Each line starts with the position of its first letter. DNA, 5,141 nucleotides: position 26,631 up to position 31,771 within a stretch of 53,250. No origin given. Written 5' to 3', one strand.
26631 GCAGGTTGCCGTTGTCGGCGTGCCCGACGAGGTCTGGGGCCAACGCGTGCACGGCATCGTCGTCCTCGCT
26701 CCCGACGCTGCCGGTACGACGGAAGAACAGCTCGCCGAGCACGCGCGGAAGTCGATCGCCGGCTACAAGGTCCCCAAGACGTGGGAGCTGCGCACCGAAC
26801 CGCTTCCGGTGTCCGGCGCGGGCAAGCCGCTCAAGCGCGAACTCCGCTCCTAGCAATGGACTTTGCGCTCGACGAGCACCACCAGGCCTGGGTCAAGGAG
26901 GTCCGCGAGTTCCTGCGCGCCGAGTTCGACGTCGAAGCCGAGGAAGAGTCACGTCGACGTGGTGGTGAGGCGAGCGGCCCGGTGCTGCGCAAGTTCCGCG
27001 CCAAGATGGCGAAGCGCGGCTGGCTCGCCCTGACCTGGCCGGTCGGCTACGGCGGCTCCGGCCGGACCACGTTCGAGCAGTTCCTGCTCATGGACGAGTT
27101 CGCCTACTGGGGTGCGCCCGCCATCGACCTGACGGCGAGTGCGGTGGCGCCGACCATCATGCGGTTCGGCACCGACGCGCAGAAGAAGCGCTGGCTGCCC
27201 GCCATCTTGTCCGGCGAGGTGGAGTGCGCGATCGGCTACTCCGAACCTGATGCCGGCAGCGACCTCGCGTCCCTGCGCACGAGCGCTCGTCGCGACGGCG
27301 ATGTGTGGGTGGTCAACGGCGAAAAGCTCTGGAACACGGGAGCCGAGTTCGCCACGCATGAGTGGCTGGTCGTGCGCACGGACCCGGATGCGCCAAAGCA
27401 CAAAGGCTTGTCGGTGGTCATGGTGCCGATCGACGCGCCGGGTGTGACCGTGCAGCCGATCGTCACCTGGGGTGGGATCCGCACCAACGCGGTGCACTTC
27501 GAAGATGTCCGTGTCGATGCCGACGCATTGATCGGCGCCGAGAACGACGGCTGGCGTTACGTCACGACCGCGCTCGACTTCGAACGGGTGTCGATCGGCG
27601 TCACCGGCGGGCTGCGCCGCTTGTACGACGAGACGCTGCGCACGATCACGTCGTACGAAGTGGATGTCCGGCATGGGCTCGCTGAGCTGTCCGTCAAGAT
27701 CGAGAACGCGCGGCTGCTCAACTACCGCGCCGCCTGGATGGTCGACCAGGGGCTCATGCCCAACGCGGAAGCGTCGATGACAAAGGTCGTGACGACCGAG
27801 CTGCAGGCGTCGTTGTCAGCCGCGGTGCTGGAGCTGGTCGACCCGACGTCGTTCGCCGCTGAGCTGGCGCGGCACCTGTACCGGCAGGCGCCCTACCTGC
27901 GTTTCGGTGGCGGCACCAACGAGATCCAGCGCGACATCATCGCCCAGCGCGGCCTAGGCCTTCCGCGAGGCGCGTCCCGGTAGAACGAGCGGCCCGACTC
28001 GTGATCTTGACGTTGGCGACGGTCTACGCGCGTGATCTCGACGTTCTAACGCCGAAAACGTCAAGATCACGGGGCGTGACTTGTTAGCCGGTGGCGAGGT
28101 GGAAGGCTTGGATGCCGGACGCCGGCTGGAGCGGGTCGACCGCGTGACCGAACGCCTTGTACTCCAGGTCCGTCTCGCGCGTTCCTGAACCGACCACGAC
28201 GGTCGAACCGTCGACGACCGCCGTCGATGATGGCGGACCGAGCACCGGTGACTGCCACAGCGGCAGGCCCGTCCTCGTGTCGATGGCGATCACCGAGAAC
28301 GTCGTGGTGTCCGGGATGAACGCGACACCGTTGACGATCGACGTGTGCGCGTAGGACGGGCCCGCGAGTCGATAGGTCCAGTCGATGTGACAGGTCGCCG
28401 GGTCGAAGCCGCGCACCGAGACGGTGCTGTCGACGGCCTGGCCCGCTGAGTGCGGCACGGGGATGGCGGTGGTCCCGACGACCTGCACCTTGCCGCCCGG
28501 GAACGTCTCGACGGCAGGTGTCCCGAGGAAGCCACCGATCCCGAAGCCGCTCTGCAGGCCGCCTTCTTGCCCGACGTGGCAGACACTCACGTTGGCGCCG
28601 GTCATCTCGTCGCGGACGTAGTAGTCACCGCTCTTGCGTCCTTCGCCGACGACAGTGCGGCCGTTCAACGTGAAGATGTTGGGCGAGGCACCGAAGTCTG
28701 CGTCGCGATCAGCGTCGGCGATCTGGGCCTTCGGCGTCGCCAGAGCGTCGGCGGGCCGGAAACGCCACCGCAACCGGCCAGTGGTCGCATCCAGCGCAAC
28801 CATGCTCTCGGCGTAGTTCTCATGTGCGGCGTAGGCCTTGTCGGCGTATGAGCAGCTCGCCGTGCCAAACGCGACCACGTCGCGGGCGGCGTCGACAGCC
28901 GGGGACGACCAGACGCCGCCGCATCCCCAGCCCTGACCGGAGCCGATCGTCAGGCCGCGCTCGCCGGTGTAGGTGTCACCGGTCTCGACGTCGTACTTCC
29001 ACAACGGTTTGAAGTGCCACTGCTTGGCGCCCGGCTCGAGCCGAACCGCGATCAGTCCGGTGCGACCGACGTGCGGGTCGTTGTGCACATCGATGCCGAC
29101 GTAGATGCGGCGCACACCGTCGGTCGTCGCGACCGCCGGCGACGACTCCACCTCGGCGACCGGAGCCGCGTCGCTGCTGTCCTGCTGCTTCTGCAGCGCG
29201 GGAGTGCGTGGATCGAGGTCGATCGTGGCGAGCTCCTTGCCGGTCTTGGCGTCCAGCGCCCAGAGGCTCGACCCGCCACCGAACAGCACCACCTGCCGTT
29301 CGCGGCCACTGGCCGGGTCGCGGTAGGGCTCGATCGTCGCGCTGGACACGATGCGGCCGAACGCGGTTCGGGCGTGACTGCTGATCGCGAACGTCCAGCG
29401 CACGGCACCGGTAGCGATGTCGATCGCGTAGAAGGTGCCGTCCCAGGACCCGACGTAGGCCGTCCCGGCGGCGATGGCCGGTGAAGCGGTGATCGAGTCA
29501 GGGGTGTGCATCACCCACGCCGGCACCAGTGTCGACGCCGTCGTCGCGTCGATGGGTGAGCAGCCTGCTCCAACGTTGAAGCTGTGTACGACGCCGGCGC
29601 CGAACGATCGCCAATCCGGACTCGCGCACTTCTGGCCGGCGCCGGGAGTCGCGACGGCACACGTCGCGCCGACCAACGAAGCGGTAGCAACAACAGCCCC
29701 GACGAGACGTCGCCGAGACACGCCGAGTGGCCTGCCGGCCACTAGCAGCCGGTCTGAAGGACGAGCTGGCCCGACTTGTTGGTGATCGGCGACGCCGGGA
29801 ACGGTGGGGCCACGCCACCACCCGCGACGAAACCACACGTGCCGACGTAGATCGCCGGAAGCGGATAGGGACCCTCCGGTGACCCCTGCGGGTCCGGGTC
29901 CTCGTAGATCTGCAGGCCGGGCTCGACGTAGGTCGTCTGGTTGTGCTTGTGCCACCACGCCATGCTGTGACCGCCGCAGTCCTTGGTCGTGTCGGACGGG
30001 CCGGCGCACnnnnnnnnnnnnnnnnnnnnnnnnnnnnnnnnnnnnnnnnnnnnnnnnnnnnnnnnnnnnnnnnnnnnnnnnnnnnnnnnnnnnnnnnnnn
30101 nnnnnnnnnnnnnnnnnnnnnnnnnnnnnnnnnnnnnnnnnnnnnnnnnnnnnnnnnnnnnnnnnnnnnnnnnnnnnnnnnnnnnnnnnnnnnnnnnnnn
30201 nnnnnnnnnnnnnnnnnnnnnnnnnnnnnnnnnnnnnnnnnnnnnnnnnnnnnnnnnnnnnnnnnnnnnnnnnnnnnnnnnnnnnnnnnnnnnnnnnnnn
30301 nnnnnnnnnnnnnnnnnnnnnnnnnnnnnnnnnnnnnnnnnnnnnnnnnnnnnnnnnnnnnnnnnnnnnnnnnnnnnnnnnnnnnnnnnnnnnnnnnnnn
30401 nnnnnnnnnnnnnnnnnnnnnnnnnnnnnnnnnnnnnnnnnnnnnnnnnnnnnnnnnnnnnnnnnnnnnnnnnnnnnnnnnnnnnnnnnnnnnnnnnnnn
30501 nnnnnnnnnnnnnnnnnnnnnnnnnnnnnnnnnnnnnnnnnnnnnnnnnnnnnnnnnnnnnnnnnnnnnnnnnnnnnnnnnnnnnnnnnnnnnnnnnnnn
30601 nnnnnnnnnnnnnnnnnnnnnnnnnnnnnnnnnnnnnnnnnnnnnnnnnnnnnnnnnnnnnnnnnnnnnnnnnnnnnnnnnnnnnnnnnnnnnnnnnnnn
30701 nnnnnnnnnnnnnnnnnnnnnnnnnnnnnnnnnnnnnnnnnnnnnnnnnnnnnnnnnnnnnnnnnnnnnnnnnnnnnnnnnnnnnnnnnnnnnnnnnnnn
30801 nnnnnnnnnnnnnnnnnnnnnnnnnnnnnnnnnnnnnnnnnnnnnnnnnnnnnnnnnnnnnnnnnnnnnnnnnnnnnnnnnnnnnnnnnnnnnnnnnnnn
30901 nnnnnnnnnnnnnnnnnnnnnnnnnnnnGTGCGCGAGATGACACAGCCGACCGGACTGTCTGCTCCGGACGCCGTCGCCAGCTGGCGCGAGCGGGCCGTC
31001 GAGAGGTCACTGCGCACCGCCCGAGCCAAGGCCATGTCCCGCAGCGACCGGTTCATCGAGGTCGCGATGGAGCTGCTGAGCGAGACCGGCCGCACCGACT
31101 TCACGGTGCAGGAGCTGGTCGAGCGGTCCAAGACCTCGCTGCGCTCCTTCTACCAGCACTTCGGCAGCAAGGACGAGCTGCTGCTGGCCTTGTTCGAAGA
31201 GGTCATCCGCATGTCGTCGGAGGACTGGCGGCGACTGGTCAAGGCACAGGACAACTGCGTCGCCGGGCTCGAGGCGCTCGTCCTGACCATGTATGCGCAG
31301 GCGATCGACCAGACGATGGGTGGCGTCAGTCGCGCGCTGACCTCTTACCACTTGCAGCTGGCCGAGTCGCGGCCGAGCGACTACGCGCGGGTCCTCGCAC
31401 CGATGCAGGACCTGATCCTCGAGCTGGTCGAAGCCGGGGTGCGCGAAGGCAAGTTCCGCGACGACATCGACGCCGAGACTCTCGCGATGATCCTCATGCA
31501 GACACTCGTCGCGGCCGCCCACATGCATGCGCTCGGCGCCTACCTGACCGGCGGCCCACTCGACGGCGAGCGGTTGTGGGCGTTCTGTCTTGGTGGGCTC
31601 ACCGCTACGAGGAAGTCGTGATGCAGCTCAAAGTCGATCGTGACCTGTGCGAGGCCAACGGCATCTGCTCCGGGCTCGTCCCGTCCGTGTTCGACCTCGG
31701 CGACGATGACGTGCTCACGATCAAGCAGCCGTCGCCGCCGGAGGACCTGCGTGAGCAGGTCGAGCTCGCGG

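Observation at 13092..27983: Candidate undescribed catabolic system: six operons under three divergent promoters sharing one motif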

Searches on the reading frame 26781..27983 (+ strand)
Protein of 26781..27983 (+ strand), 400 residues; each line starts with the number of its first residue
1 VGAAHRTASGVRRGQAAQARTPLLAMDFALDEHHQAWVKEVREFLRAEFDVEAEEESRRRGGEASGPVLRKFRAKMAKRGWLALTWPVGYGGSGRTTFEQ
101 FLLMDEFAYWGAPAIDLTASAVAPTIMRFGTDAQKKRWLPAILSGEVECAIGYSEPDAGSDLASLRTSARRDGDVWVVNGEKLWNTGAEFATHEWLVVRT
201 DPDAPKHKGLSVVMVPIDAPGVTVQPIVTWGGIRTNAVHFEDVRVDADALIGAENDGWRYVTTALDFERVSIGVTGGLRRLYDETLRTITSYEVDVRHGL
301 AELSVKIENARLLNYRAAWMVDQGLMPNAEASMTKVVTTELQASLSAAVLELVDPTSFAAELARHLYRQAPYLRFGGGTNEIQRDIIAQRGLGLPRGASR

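Call 9: search_protein_families(library=pfam, proteins=[window:26781-27983:+])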
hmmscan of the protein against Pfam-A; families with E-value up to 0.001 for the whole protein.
window:26781-27983:+ (400 aa): 3 families
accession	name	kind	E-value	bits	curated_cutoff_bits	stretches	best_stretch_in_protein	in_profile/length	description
PF00441.29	Acyl-CoA_dh_1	-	5.9e-27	95.1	22.4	1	255-391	1-149/150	Acyl-CoA dehydrogenase, C-terminal domain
PF02771.21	Acyl-CoA_dh_N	-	1e-22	81.1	22.9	1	32-146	2-113/113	Acyl-CoA dehydrogenase, N-terminal domain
PF02770.24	Acyl-CoA_dh_M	-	1.9e-20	73.2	33.3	1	150-243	1-97/97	Acyl-CoA dehydrogenase, middle domain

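Call 62: search_protein_families(library=ncbifam, proteins=[window:26781-27983:+], max_evalue=0.00001)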
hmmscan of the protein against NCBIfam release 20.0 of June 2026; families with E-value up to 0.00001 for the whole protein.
window:26781-27983:+ (400 aa): 18 families
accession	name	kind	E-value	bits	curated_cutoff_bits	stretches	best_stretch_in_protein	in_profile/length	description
TIGR03204.1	pimC_large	equivalog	4.3e-52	177.3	623.85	1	28-297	2-268/395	pimeloyl-CoA dehydrogenase large subunit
NF042972.1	AcrlCoAredClosAcrC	equivalog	4.4e-43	147.4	640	1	26-389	1-374/378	acryloyl-CoA reductase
NF045652.1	ProlPCPDhRedW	equivalog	7.3e-41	140.2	650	1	69-394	33-375/376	L-prolyl-[peptidyl-carrier protein] dehydrogenase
TIGR03207.1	cyc_hxne_CoA_dh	equivalog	8.6e-40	136.6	575.35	1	32-389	3-369/372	cyclohexanecarboxyl-CoA dehydrogenase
NF008997.0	PRK12341.1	equivalog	2.3e-37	129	537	1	26-384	1-369/382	acyl-CoA dehydrogenase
NF045552.1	GlutCoADH_Des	equivalog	2.3e-35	122.5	470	1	26-395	1-383/387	glutaryl-CoA dehydrogenase Acd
NF042439.1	SulpropCoADesulf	equivalog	1e-34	119.9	600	1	74-393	31-372/379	3-sulfinopropanoyl-CoA desulfinase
NF053553.1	prodigi_MBC_PigA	equivalog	2.8e-34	118.9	500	1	26-393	1-380/381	prodigiosin MBC biosynthesis dehydrogenase PigA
NF043006.1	CyhCrbnylCoADH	equivalog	5.8e-31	107.8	650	1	77-389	45-373/380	cyclohexane-1-carbonyl-CoA dehydrogenase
TIGR03203.1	pimD_small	equivalog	1.3e-26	93.7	652.7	1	27-321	1-286/378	pimeloyl-CoA dehydrogenase small subunit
NF002885.1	PRK03354.1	equivalog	2.6e-26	92.5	540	1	26-383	1-365/378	crotonobetainyl-CoA dehydrogenase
NF058590.1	AcCoDHFadEBacil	equivalog_domain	7.5e-22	77.6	600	1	33-280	24-270/586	acyl-CoA dehydrogenase FadE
NF052270.1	Staph_DH_FadE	equivalog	3.4e-16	59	600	1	125-272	116-262/400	acyl-CoA dehydrogenase FadE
TIGR04022.1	sulfur_SfnB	equivalog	1.8e-11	43.6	430.9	1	115-253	83-217/391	SfnB family sulfur acquisition oxidoreductase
NF037942.1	ac_ACP_DH_MbtN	equivalog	3.3e-11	42.5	700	1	116-388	79-362/376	mycobactin biosynthesis acyl-ACP dehydrogenase MbtN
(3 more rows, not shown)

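Call 80: search_solved_structures(query=window:26781-27983:+, max_evalue=1e-20)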
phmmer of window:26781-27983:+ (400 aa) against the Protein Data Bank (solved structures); distinct sequences matched with E-value up to 1e-20: 55.
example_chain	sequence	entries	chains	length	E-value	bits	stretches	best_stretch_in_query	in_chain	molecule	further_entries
6wy8_B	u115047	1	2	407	1.6e-79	271.2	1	30-397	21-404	Acyl-CoA dehydrogenase domain protein Tcur3483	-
6wy9_A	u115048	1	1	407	1.1e-78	268.5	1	30-397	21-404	Acyl-CoA dehydrogenase domain protein Tcur3483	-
4x28_A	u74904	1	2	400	1.5e-72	248.2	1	39-397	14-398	Acyl-CoA dehydrogenase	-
1egc_A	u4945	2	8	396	4.7e-40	141.3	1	17-390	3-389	MEDIUM CHAIN ACYL-COA DEHYDROGENASE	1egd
2a1t_A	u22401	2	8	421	2.2e-38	135.7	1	15-390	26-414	Acyl-CoA dehydrogenase, medium-chain specific, mitochondrial precursor | Medium-chain specific acyl-CoA dehydrogenase, mitochondrial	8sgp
1ege_A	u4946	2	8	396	3.7e-38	135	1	17-390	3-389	MEDIUM CHAIN ACYL-COA DEHYDROGENASE | Acyl-CoA dehydrogenase, medium-chain specific, mitochondrial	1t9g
4iv6_A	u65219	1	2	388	1.1e-37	133.4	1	82-390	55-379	Acyl-CoA dehydrogenase FadE3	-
8hk0_A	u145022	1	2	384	1.4e-37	133.1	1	28-389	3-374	Acyl-CoA dehydrogenase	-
2pg0_A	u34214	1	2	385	7.9e-37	130.6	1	37-390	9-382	Acyl-CoA dehydrogenase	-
7szv_A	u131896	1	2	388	2.3e-36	129.1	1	72-394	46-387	Acyl-CoA dehydrogenase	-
4p13_A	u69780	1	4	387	2.6e-36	128.9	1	27-390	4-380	Medium-chain specific acyl-CoA dehydrogenase, mitochondrial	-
1udy_A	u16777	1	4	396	1.1e-35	126.8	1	25-393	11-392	Acyl-CoA dehydrogenase, medium-chain specific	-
3mdd_A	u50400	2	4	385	2.6e-35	125.7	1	27-393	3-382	MEDIUM CHAIN ACYL-COA DEHYDROGENASE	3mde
8sgs_A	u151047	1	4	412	2.9e-35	125.5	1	24-389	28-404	Short-chain specific acyl-CoA dehydrogenase, mitochondrial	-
3nf4_A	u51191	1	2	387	4.8e-35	124.7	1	76-392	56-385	acyl-CoA dehydrogenase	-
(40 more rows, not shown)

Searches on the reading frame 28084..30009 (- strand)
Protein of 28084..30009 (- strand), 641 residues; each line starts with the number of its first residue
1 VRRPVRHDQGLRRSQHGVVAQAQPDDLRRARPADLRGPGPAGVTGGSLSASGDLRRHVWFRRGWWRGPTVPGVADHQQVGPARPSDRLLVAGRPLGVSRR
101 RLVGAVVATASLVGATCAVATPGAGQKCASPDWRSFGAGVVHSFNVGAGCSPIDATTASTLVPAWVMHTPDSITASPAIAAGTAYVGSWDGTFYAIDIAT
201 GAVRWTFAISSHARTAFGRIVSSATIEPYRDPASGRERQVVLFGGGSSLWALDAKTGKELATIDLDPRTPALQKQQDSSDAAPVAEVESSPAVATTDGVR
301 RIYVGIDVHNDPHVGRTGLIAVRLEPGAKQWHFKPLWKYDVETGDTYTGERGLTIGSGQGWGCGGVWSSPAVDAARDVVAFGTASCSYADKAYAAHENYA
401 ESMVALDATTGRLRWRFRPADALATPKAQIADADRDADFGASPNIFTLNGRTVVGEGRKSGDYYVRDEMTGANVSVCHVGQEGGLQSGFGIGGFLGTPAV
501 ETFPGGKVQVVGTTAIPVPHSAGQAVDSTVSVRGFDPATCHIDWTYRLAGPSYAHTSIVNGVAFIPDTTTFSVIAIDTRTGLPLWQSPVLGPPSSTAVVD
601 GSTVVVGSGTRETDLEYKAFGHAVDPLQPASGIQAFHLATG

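Call 9: search_protein_families(library=pfam, proteins=[window:28084-30009:-])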
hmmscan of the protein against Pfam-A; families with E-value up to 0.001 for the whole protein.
window:28084-30009:- (641 aa): 3 families
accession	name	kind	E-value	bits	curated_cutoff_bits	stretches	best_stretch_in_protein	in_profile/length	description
PF01011.28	PQQ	-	3.1e-23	82.7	26.7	1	152-474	18-335/595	Glucose/ethanol/alcohol dehydrogenase, beta-propeller domain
PF13360.13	PQQ_2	-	7.5e-16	58.9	27.6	1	171-331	23-142/233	Outer membrane protein assembly factor BamB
PF13570.13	Beta-prop_ACSF4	-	2.5e-10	40.7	133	1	164-211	42-91/329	Beta-alanine-activating enzyme, beta-propeller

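Call 62: search_protein_families(library=ncbifam, proteins=[window:28084-30009:-], max_evalue=0.00001)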
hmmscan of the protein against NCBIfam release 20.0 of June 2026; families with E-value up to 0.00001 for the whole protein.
window:28084-30009:- (641 aa): 6 families
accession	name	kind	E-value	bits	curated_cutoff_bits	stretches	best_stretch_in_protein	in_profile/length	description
TIGR03075.1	PQQ_enz_alc_DH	subfamily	2.2e-14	53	480.05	1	153-418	39-289/530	PQQ-dependent dehydrogenase, methanol/ethanol family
TIGR03074.1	PQQ_membr_DH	subfamily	1.4e-12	46.3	832.65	1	126-474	150-501/783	membrane-bound PQQ-dependent dehydrogenase, glucose/quinate/shikimate family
TIGR04528.1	acido_non_PQQ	subfamily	1.5e-12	47.1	650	1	153-420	24-262/493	acido-empty-quinoprotein group A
TIGR03300.1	assembly_YfgL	equivalog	2.2e-09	36.5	285.2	0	165-213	89-137/377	outer membrane protein assembly factor BamB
NF008351.0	PRK11138.1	equivalog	6.9e-07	28.1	423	0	173-213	112-288/394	outer membrane protein assembly factor BamB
NF053615.1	SerThrKinAfsKStmc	equivalog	1.6e-06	27.1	1300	0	166-257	649-724/809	protein serine/threonine kinase AfsK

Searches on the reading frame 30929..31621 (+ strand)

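Call 17: search_protein_families(library=pfam, proteins=[window:30929-31621:+])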
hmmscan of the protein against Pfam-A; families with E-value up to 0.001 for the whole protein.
window:30929-31621:+ (230 aa): 5 families
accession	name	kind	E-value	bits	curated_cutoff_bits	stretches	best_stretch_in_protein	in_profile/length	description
PF00440.29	TetR_N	-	1.9e-11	44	24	1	43-88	2-47/47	Bacterial regulatory proteins, tetR family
PF16925.10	TetR_C_13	-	0.00013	22.7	27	1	153-202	46-95/109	Tetracyclin repressor-like, C-terminal domain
PF17938.6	TetR_C_29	-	0.00021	21.9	26.2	1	153-203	44-95/119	Tetracyclin repressor-like, C-terminal domain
PF17932.6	TetR_C_24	-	0.00024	21.8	26.4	0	157-196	49-87/114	Tetracyclin repressor-like, C-terminal domain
PF21597.2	TetR_C_43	-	0.00027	21.5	27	1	128-198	15-84/105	Transcriptional regulator SbtR-like, C-terminal domain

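Call 62: search_protein_families(library=ncbifam, proteins=[window:30929-31621:+], max_evalue=0.00001)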
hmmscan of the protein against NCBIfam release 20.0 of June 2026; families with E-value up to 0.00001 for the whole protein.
window:30929-31621:+ (230 aa): 2 families
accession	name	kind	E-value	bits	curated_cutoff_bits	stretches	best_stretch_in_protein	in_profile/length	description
NF041196.1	ScbR_bind_reg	equivalog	3.3e-09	37.2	150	1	40-201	9-166/191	ScbR family autoregulator-binding transcription factor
NF053878.1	FATransRegFadRBac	equivalog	3.5e-07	30.2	200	1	40-192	6-156/190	fatty acid metabolism transcriptional regulator FadR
